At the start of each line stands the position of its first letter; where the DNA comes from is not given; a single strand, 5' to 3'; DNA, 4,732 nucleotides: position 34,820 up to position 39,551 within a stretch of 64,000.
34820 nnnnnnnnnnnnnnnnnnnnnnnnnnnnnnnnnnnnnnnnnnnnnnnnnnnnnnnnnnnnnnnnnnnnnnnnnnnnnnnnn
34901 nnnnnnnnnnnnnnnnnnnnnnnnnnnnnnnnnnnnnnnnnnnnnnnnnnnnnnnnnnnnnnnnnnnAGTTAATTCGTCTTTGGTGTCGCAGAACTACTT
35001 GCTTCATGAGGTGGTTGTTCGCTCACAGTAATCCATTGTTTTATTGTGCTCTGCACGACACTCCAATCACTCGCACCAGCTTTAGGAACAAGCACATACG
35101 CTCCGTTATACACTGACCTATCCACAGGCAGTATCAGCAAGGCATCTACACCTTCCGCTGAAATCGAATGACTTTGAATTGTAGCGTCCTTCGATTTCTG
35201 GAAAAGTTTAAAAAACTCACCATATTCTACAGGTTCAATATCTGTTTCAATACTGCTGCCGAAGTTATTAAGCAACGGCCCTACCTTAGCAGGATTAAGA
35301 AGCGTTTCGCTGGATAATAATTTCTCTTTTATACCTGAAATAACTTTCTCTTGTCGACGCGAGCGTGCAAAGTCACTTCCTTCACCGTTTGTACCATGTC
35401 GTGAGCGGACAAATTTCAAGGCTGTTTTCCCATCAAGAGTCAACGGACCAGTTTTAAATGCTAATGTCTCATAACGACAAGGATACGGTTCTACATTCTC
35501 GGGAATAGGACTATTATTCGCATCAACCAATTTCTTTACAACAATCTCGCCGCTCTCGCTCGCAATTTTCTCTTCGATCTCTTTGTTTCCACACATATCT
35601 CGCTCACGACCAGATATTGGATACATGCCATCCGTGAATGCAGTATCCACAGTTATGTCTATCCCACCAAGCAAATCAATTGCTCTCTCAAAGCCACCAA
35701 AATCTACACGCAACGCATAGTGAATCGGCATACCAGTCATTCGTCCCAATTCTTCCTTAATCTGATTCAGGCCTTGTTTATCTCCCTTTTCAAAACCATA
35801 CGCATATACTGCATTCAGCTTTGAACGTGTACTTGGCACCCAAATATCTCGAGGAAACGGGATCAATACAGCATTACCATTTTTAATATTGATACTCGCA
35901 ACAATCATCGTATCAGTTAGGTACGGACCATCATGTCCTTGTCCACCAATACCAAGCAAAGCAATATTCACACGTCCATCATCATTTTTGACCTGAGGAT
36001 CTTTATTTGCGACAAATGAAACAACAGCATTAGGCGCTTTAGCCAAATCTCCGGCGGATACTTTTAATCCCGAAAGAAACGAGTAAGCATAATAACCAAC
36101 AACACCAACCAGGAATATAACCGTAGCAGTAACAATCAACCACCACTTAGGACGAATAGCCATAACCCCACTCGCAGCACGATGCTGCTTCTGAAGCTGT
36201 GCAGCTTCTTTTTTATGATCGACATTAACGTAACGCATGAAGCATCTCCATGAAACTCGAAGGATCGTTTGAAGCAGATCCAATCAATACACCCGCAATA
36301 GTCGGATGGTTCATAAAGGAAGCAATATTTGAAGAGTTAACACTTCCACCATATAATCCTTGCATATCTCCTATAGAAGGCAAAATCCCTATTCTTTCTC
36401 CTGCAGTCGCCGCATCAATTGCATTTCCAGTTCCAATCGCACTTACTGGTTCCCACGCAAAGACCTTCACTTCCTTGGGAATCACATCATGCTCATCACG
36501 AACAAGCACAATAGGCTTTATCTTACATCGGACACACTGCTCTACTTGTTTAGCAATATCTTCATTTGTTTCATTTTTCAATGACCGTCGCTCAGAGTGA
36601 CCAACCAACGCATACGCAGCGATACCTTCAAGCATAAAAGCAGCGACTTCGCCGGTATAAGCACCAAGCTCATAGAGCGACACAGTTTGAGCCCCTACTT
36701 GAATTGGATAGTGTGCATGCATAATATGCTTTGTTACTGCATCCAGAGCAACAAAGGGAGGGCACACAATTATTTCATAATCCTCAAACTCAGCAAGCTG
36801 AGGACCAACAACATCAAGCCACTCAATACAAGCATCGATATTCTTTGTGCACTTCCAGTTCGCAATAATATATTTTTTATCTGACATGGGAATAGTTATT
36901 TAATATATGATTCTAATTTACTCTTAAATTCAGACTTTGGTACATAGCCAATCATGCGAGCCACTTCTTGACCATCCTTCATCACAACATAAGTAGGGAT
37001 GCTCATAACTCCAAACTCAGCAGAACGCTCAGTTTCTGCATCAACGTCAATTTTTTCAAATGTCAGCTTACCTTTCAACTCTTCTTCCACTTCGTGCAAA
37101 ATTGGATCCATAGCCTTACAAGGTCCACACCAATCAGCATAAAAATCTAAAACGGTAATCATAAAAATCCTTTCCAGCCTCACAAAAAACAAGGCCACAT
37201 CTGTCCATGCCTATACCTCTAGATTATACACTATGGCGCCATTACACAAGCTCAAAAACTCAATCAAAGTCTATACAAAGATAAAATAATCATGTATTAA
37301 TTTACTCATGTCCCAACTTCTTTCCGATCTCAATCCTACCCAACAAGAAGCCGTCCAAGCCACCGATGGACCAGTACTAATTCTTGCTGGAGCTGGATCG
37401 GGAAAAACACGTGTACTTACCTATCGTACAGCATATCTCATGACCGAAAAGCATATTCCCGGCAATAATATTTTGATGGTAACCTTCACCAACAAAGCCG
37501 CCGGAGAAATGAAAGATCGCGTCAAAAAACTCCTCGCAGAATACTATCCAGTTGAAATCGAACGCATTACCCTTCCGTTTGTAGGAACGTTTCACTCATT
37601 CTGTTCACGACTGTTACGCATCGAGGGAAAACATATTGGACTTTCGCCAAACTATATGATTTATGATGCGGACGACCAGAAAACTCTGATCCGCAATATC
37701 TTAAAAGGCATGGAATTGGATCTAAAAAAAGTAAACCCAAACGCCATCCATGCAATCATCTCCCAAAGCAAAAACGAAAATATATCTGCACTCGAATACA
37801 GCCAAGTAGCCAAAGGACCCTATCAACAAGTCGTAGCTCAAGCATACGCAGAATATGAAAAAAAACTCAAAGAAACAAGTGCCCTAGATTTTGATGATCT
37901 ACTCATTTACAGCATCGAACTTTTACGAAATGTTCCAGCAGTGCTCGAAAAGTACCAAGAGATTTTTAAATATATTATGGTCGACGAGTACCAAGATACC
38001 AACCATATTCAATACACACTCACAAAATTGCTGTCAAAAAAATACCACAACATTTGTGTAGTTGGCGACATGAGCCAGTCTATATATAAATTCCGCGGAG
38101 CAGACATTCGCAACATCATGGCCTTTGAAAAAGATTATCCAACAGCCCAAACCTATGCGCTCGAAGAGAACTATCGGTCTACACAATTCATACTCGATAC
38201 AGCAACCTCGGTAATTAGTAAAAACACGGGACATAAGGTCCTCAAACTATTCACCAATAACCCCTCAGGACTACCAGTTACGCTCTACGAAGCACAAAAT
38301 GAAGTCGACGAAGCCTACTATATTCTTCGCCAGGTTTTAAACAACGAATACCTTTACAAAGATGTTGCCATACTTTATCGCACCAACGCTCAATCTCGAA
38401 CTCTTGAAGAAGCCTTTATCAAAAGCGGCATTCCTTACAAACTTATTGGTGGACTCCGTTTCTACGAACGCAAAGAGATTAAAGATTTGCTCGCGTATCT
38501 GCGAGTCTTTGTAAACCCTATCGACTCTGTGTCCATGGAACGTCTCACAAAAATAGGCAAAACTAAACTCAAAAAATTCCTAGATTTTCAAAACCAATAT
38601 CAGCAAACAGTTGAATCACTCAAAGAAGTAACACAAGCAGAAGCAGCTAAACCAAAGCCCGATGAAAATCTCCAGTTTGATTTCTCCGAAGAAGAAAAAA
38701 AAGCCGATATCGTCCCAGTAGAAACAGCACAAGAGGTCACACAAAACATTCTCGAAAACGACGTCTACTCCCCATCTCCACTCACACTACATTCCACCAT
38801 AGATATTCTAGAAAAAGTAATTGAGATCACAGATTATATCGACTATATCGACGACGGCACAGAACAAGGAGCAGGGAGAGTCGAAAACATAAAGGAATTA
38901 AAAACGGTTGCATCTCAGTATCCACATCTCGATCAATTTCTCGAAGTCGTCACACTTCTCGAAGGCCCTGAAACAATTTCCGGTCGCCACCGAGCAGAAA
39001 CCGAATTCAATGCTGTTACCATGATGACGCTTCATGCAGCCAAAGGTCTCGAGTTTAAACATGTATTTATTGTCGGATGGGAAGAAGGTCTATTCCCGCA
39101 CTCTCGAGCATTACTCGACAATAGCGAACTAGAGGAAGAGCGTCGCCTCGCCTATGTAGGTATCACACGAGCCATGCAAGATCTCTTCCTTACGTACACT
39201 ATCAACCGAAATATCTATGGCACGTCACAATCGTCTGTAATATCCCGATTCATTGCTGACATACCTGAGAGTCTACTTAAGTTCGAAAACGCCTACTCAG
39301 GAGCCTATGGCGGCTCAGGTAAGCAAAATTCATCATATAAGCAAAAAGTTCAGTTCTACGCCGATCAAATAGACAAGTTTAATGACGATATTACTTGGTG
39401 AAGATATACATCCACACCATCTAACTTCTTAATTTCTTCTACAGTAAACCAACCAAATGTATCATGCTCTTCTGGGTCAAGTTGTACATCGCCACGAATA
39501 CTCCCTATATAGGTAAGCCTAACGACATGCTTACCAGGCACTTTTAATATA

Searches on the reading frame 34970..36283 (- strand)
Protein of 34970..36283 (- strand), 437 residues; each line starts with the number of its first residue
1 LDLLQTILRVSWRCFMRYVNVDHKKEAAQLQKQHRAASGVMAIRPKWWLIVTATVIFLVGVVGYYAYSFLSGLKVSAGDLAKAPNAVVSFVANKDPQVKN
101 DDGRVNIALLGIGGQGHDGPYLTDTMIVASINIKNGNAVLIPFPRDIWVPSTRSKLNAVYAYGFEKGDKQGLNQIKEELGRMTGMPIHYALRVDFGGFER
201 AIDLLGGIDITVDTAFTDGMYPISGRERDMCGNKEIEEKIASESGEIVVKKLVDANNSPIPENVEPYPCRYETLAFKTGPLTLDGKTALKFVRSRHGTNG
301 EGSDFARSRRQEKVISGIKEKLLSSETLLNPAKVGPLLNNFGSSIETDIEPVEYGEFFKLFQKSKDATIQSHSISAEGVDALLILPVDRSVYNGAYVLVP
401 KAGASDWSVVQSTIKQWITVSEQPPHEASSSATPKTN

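Call 11: search_protein_families(library=pfam, proteins=[window:34970-36283:-], max_evalue=0.001)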
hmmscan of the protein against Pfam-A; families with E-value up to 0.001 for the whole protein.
window:34970-36283:- (437 aa): 1 family
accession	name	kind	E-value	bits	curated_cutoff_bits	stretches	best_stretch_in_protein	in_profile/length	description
PF03816.19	LytR_cpsA_psr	-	2e-26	93.4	24.6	1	123-322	2-148/150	LytR_cpsA_psr family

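Call 61: search_protein_families(library=ncbifam, proteins=[window:34970-36283:-], max_evalue=0.00001)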
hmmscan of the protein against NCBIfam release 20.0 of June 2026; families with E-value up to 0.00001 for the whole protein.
window:34970-36283:- (437 aa): 4 families
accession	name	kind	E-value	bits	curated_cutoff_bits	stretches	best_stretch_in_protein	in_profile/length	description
TIGR00350.1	lytR_cpsA_psr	domain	1.2e-22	80.8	62.3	2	123-219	3-99/152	LCP family glycopolymer transferase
NF006897.1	PRK09379.1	equivalog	2.2e-21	76.4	441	2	46-219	3-170/298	polyisoprenyl-teichoic acid--peptidoglycan teichoic acid transferase TagU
NF051849.1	LCP_trans_Cps2A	equivalog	3.7e-18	66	650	2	271-374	336-435/477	LCP family glycopolymer transferase CpsA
NF047591.1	ligase_LytR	equivalog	3.7e-10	39.7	450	0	51-216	7-176/336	glycopolymer--peptidoglycan transferase LytR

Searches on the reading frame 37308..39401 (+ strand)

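Call 11: search_protein_families(library=pfam, proteins=[window:37308-39401:+], max_evalue=0.001)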
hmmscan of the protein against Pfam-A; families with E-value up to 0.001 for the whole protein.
window:37308-39401:+ (697 aa): 5 families
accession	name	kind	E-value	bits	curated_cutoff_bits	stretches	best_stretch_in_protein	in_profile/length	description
PF00580.27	UvrD-helicase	-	8.5e-92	308.1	23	1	8-278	1-271/271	UvrD/REP helicase N-terminal domain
PF13361.12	UvrD_C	-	2.6e-63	215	25.6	1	283-631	1-348/350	UvrD-like helicase C-terminal domain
PF13245.12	AAA_19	-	2.9e-22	79.7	25.1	1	12-263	1-134/134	AAA domain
PF13538.12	UvrD_C_2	-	1.9e-07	31.3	27.4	1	571-628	3-51/52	UvrD-like helicase C-terminal domain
PF13604.12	AAA_30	-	1.4e-05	25.4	27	0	8-71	2-65/191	AAA domain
